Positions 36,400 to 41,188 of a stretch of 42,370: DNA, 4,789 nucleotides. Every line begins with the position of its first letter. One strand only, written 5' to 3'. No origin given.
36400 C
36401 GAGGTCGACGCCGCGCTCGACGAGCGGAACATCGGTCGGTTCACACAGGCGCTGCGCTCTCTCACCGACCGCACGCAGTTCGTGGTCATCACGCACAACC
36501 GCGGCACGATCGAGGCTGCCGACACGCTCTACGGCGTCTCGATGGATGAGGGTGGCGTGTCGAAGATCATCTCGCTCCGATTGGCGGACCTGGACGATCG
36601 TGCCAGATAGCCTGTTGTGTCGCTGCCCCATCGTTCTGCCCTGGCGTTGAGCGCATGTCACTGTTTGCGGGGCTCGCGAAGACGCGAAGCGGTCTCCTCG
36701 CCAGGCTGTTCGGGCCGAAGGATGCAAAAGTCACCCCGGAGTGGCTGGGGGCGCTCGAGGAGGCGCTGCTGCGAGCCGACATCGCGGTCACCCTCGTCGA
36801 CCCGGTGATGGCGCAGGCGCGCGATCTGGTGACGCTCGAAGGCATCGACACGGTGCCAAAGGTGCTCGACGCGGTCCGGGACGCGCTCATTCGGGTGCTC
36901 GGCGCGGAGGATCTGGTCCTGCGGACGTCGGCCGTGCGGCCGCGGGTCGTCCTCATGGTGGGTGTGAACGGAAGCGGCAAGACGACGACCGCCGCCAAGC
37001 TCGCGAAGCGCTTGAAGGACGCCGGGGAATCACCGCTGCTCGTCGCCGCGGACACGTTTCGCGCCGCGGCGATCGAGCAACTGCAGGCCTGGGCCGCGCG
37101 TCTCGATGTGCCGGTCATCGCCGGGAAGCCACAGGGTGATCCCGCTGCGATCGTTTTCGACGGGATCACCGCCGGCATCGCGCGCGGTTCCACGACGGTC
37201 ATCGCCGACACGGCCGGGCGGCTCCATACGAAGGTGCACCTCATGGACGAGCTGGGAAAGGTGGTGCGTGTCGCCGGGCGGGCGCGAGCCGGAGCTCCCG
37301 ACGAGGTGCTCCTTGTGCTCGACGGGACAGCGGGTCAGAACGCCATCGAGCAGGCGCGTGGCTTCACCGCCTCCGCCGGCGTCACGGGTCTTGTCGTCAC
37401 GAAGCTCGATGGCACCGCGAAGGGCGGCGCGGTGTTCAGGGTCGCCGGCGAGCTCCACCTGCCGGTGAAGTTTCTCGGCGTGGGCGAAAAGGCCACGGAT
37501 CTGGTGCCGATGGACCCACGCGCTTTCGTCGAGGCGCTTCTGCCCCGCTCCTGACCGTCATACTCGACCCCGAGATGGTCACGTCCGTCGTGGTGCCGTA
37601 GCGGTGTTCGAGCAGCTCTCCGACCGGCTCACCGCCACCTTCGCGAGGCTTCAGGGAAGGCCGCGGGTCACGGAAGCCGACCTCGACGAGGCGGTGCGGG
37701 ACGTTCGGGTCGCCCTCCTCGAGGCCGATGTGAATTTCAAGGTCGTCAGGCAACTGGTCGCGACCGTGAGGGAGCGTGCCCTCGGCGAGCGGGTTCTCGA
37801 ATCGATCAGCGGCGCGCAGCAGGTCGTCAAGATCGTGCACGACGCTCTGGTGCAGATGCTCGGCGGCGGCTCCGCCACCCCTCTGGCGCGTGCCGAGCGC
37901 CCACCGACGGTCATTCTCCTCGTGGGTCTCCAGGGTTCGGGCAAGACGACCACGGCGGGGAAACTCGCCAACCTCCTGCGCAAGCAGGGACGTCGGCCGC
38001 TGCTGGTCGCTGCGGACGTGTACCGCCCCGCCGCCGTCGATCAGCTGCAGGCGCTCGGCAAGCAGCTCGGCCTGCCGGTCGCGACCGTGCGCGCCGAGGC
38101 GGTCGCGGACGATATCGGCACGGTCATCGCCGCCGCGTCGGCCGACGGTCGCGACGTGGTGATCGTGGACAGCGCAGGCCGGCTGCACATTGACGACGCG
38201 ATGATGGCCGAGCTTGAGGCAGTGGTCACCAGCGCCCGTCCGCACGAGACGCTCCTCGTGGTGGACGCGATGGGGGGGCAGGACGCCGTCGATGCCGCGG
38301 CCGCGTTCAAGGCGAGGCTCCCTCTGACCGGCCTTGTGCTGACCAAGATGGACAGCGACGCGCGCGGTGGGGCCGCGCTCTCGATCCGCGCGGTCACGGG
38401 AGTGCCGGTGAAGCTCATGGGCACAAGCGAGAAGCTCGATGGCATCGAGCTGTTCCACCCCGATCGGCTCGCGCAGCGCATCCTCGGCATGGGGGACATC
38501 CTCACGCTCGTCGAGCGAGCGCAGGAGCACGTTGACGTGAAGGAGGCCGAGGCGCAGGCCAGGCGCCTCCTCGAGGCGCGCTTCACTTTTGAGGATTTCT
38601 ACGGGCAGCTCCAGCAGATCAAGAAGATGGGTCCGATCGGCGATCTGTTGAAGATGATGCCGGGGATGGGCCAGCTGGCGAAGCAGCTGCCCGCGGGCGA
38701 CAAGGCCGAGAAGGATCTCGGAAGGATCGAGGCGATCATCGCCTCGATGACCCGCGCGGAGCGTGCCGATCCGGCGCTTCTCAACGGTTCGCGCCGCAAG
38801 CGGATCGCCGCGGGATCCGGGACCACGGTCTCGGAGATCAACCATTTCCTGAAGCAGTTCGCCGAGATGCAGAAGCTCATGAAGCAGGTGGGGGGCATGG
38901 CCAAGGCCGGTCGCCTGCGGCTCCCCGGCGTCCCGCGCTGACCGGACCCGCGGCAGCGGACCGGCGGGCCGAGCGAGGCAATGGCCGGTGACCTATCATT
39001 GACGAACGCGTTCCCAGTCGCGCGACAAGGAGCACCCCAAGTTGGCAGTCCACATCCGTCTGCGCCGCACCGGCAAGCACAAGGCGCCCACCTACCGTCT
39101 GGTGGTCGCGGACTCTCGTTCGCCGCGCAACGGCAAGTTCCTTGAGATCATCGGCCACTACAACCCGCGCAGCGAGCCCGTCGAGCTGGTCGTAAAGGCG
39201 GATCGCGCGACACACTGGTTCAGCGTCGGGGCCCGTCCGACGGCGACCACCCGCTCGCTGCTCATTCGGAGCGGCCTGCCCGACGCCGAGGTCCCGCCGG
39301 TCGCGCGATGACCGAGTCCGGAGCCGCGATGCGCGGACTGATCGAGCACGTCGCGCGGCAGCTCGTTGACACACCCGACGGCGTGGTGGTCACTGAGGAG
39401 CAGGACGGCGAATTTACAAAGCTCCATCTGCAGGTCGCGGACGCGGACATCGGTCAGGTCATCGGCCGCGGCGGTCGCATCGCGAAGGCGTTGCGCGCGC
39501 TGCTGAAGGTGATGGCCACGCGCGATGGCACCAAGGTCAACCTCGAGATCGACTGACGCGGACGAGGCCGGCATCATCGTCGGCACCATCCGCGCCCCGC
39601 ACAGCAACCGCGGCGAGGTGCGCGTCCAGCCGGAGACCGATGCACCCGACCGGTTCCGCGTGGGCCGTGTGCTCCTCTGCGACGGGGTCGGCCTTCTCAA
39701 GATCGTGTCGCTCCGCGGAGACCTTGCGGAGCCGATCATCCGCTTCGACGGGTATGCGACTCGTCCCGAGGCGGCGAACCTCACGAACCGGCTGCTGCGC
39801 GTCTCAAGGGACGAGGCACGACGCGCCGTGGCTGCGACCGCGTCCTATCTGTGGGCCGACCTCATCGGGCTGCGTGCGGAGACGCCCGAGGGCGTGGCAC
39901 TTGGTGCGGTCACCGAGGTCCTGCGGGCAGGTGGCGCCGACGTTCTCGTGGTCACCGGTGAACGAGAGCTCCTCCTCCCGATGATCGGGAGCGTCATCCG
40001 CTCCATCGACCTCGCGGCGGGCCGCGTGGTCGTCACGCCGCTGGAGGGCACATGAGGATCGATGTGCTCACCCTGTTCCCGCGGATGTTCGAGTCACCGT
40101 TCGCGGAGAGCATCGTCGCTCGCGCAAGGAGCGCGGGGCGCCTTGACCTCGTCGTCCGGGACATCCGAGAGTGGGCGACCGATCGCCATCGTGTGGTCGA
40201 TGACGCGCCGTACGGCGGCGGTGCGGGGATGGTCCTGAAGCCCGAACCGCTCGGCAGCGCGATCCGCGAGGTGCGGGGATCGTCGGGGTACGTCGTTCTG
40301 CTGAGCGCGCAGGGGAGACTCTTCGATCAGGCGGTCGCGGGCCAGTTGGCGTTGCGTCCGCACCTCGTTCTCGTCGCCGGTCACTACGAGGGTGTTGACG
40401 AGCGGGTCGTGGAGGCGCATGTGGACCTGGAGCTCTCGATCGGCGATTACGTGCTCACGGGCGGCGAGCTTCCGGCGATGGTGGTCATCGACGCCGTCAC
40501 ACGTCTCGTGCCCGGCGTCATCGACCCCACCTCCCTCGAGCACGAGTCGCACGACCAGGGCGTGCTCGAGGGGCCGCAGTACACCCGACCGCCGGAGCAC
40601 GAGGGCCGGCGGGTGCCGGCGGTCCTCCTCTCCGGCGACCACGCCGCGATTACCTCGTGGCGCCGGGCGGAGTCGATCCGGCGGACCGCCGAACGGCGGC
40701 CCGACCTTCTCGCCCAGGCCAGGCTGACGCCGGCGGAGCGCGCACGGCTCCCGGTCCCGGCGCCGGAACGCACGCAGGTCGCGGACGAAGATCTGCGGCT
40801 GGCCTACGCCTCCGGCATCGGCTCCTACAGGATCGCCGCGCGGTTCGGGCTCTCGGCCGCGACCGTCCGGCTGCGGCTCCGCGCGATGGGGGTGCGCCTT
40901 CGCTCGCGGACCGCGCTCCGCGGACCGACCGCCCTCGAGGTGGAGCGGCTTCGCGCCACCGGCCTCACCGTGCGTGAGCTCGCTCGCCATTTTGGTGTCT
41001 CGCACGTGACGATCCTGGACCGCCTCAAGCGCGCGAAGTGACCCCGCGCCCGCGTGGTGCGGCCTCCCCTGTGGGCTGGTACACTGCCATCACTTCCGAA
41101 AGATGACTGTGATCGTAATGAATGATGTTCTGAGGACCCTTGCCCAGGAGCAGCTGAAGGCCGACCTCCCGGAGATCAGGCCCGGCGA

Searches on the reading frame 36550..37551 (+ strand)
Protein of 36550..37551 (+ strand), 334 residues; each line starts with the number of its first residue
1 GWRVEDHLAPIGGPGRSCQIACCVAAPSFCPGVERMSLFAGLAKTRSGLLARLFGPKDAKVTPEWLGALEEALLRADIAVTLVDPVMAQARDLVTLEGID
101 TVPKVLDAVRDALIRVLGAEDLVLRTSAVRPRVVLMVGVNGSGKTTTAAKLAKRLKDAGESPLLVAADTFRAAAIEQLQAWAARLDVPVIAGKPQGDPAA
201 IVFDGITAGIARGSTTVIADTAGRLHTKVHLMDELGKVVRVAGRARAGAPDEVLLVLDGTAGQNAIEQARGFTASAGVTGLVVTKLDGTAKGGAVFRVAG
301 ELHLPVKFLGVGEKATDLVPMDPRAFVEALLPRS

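Call 22: search_protein_families(library=pfam, proteins=[window:36550-37551:+], max_evalue=0.001)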
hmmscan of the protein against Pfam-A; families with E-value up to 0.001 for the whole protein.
window:36550-37551:+ (334 aa): 5 families
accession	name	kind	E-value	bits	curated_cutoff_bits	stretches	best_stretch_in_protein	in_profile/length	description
PF00448.28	SRP54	-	1.2e-71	240.9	22.7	1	131-331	1-195/196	SRP54-type protein, GTPase domain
PF06414.18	Zeta_toxin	-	1.1e-06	28.7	22.3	1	127-173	12-57/199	Zeta toxin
PF13671.12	AAA_33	-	5.3e-06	27.2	27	1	133-177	1-40/143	AAA domain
PF13191.12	AAA_16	-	6.7e-05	23.9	32.6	1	110-188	5-101/167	AAA ATPase domain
PF02881.24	SRP54_N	-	8.9e-05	23.1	22.4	1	59-113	16-75/75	SRP54-type protein, helical bundle domain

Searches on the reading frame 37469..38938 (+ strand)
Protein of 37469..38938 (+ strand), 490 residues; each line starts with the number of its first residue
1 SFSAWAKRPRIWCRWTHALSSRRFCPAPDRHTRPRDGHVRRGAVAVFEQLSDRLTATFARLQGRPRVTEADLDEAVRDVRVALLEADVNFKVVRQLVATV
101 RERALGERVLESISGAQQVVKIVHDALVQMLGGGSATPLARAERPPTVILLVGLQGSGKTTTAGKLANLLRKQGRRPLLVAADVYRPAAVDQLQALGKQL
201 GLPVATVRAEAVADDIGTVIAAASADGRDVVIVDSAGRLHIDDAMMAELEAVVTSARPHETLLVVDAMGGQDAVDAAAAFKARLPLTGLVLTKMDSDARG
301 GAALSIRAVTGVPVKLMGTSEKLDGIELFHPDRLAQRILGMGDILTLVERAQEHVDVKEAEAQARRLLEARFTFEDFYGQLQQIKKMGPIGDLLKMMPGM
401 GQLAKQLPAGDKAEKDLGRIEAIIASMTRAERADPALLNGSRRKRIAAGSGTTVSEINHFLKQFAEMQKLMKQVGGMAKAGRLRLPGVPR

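Call 22: search_protein_families(library=pfam, proteins=[window:37469-38938:+], max_evalue=0.001)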
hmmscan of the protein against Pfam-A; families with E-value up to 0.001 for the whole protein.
window:37469-38938:+ (490 aa): 10 families
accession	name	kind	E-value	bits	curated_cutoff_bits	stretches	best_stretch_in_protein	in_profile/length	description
PF00448.28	SRP54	-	2.7e-66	223.4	22.7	1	146-340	1-196/196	SRP54-type protein, GTPase domain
PF02978.25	SRP_SPB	-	5.7e-35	120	27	1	371-471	1-91/91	Signal peptide binding domain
PF02881.24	SRP54_N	-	3.3e-21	75.7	22.4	1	50-127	1-75/75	SRP54-type protein, helical bundle domain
PF13401.12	AAA_22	-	5.6e-08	33.6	27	1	146-252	5-107/130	AAA domain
PF13604.12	AAA_30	-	6.9e-07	29.6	27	1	147-280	19-137/191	AAA domain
PF13191.12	AAA_16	-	1.4e-06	29.3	32.6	1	142-278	21-151/167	AAA ATPase domain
PF01656.29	CbiA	-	2.8e-06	27.7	25.4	1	156-299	9-88/125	CobQ/CobB/MinD/ParA nucleotide binding domain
PF13671.12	AAA_33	-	5.6e-05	23.9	27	1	148-236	1-78/143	AAA domain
PF06414.18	Zeta_toxin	-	7.2e-05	22.7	22.3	1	142-229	12-97/199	Zeta toxin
PF25199.1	nSTAND_NTPase5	-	0.00091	19.5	34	0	141-233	36-129/145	Novel STAND NTPase 5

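Call 43: find_encoding_contigs(protein=window:37604-38938:+, flank=8000, max_places=5)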
Protein window:37604-38938:+ (445 aa): 7 contigs read that carry it; 5 places shown.
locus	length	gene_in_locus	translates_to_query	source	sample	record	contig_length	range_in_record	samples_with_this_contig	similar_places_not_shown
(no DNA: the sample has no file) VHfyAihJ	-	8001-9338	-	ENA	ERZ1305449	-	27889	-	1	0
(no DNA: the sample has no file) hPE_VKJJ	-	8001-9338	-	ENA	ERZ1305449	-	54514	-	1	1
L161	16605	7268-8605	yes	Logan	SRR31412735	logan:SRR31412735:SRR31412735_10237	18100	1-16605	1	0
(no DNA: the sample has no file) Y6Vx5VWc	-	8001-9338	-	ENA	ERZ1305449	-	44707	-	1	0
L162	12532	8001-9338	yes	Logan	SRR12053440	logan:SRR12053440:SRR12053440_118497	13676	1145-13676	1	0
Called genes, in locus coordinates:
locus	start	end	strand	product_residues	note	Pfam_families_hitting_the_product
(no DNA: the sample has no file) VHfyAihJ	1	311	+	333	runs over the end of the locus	PF02504:FA_synthesis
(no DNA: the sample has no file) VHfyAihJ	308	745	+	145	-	PF01029:NusB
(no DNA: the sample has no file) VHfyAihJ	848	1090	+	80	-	PF00550:PP-binding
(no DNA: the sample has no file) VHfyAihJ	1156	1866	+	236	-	PF14622:Ribonucleas_3_3, PF00636:Ribonuclease_3, PF00035:dsrm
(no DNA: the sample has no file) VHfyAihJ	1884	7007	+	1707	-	PF02463:SMC_N, PF13476:AAA_23 (weak), PF13304:AAA_21 (faint), PF14890:Intein_splicing, PF14528:LAGLIDADG_3, PF02463:SMC_N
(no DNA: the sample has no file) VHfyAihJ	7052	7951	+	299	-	PF06414:Zeta_toxin (weak), PF00448:SRP54, PF13671:AAA_33 (weak)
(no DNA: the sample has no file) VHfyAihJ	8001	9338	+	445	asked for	PF02881:SRP54_N, PF13191:AAA_16 (weak), PF13401:AAA_22, PF13604:AAA_30 (weak), PF00448:SRP54, PF01656:CbiA (weak), PF02978:SRP_SPB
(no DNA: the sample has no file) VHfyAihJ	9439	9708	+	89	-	PF00886:Ribosomal_S16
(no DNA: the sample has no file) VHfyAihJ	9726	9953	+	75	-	PF13083:KH_KhpA-B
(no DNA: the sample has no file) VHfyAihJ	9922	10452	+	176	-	PF01782:RimM, PF24986:PRC_RimM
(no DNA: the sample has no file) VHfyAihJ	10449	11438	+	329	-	PF01746:tRNA_m1G_MT, PF13404:HTH_AsnC-type (faint)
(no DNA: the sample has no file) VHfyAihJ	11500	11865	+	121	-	PF01245:Ribosomal_L19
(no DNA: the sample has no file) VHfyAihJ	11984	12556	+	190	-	PF01351:RNase_HII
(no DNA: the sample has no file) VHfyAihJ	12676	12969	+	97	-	PF02021:UPF0102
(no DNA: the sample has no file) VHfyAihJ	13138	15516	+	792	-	PF01564:Spermine_synth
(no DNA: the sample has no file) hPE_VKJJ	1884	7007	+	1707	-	PF02463:SMC_N, PF13476:AAA_23 (weak), PF13304:AAA_21 (faint), PF14890:Intein_splicing, PF14528:LAGLIDADG_3, PF02463:SMC_N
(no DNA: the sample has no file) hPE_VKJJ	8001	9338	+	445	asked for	PF02881:SRP54_N, PF13191:AAA_16 (weak), PF13401:AAA_22, PF13604:AAA_30 (weak), PF00448:SRP54, PF01656:CbiA (weak), PF02978:SRP_SPB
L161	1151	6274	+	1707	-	PF02463:SMC_N, PF13476:AAA_23 (weak), PF13304:AAA_21 (faint), PF14890:Intein_splicing, PF14528:LAGLIDADG_3, PF02463:SMC_N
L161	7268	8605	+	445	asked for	PF02881:SRP54_N, PF13191:AAA_16 (weak), PF13401:AAA_22, PF13604:AAA_30 (weak), PF00448:SRP54, PF01656:CbiA (weak), PF02978:SRP_SPB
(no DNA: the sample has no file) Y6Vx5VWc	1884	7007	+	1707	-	PF02463:SMC_N, PF13476:AAA_23 (weak), PF13304:AAA_21 (faint), PF14890:Intein_splicing, PF14528:LAGLIDADG_3, PF02463:SMC_N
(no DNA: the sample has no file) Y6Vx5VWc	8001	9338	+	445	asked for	PF02881:SRP54_N, PF13191:AAA_16 (weak), PF13401:AAA_22, PF13604:AAA_30 (weak), PF00448:SRP54, PF01656:CbiA (weak), PF02978:SRP_SPB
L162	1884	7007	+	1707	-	PF02463:SMC_N, PF13476:AAA_23 (weak), PF13304:AAA_21 (faint), PF14890:Intein_splicing, PF14528:LAGLIDADG_3, PF02463:SMC_N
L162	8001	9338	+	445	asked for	PF02881:SRP54_N, PF13191:AAA_16 (weak), PF13401:AAA_22, PF13604:AAA_30 (weak), PF00448:SRP54, PF01656:CbiA (weak), PF02978:SRP_SPB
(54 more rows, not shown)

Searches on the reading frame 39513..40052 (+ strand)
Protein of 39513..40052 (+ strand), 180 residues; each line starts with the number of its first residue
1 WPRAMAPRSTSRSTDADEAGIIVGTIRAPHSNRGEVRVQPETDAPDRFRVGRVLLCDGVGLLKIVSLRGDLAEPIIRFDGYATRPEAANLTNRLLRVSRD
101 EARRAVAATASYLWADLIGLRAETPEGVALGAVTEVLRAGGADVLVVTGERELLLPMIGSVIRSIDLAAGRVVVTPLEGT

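Call 22: search_protein_families(library=pfam, proteins=[window:39513-40052:+], max_evalue=0.001)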
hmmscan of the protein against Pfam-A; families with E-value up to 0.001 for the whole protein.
window:39513-40052:+ (180 aa): 3 families
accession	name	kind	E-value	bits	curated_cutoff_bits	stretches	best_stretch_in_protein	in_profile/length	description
PF24986.1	PRC_RimM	-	9.8e-13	48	27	1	114-179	1-68/69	RimM PRC barrel domain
PF01782.24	RimM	-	2.8e-11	44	23.5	1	23-100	2-83/84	RimM N-terminal domain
PF05239.21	PRC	-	0.00015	22.1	21.2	1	113-179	5-76/78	PRC-barrel domain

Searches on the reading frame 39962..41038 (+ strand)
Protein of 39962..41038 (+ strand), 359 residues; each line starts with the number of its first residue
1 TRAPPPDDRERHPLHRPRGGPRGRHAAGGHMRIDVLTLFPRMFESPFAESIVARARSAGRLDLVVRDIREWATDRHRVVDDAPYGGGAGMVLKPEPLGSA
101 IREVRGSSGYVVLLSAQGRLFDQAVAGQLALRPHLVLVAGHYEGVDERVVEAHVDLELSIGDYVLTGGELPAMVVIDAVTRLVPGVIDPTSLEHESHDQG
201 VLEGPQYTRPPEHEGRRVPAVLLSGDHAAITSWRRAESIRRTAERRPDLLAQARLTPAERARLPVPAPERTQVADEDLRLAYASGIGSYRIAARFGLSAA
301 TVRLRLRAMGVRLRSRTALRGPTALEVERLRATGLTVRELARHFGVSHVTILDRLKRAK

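Call 22: search_protein_families(library=pfam, proteins=[window:39962-41038:+], max_evalue=0.001)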
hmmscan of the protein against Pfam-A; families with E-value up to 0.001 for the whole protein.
window:39962-41038:+ (359 aa): 6 families
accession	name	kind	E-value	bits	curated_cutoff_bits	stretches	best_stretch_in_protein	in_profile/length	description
PF01746.26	tRNA_m1G_MT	-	4.1e-58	196.8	27.3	1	54-247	3-195/195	tRNA (Guanine-1)-methyltransferase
PF13936.12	HTH_38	-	4e-05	23.7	27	0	327-357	13-43/44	Helix-turn-helix domain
PF13384.12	HTH_23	-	0.00016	21.8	24.6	0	329-357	12-40/50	Homeodomain-like domain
PF04967.18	HTH_10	-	0.00036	20.7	23.1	0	336-358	25-47/53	HTH DNA binding domain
PF13404.12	HTH_AsnC-type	-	0.00036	20.7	27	0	336-357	19-40/42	AsnC-type helix-turn-helix domain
PF18024.7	HTH_50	-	0.00041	20.4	27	0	337-357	26-46/50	Helix-turn-helix domain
